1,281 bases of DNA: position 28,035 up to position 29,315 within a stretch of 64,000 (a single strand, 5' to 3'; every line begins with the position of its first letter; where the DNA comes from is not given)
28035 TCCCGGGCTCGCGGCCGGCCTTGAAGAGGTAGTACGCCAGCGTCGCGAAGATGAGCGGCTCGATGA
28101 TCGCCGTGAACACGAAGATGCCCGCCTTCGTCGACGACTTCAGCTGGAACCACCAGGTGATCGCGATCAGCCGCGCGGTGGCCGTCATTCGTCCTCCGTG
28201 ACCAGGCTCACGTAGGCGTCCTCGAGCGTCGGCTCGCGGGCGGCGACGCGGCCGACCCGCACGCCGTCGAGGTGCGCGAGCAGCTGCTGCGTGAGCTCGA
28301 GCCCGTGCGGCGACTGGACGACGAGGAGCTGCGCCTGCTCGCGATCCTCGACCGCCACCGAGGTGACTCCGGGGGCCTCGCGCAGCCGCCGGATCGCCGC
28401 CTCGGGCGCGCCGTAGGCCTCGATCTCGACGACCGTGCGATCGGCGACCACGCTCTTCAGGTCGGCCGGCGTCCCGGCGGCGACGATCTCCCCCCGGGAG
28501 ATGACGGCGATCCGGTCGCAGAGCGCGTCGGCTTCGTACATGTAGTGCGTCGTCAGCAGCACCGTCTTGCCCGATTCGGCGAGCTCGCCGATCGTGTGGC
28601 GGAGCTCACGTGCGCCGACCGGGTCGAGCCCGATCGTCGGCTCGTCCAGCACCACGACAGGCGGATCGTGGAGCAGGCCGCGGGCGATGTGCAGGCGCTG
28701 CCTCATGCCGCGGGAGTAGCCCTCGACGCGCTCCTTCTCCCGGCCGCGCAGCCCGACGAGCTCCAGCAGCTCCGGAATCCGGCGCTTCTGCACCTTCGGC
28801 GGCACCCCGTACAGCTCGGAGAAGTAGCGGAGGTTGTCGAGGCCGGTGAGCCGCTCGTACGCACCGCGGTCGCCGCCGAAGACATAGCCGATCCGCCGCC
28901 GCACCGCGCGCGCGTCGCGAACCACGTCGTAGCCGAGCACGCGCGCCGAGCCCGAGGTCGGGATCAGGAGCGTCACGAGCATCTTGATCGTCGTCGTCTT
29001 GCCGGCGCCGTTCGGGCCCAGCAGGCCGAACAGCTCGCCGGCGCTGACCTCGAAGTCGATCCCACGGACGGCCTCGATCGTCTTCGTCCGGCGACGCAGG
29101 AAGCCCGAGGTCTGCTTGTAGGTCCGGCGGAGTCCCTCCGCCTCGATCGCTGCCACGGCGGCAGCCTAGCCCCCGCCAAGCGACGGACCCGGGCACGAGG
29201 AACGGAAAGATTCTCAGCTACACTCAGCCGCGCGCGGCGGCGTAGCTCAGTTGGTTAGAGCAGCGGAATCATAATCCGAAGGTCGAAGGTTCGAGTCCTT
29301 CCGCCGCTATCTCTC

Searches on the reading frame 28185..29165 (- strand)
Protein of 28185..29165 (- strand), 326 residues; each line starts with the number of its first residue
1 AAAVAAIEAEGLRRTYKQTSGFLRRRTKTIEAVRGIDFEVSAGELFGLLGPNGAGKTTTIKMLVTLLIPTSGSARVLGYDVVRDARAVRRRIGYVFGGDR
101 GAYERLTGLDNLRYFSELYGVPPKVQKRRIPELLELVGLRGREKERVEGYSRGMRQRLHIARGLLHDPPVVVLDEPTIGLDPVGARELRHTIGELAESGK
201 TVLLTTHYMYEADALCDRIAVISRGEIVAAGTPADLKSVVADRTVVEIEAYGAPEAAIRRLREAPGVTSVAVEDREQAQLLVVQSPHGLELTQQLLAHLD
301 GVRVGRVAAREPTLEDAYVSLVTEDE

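Call 43: search_protein_families(library=pfam, proteins=[window:28185-29165:-], max_evalue=0.00001)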
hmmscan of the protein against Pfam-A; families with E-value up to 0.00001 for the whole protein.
window:28185-29165:- (326 aa): 2 families
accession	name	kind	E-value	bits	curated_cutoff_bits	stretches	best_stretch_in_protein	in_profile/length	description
PF00005.33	ABC_tran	-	1.3e-28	100.8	25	1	34-177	2-136/137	ABC transporter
PF13304.12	AAA_21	-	4.4e-11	43.8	27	1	133-207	221-298/304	AAA domain, putative AbiEii toxin, Type IV TA system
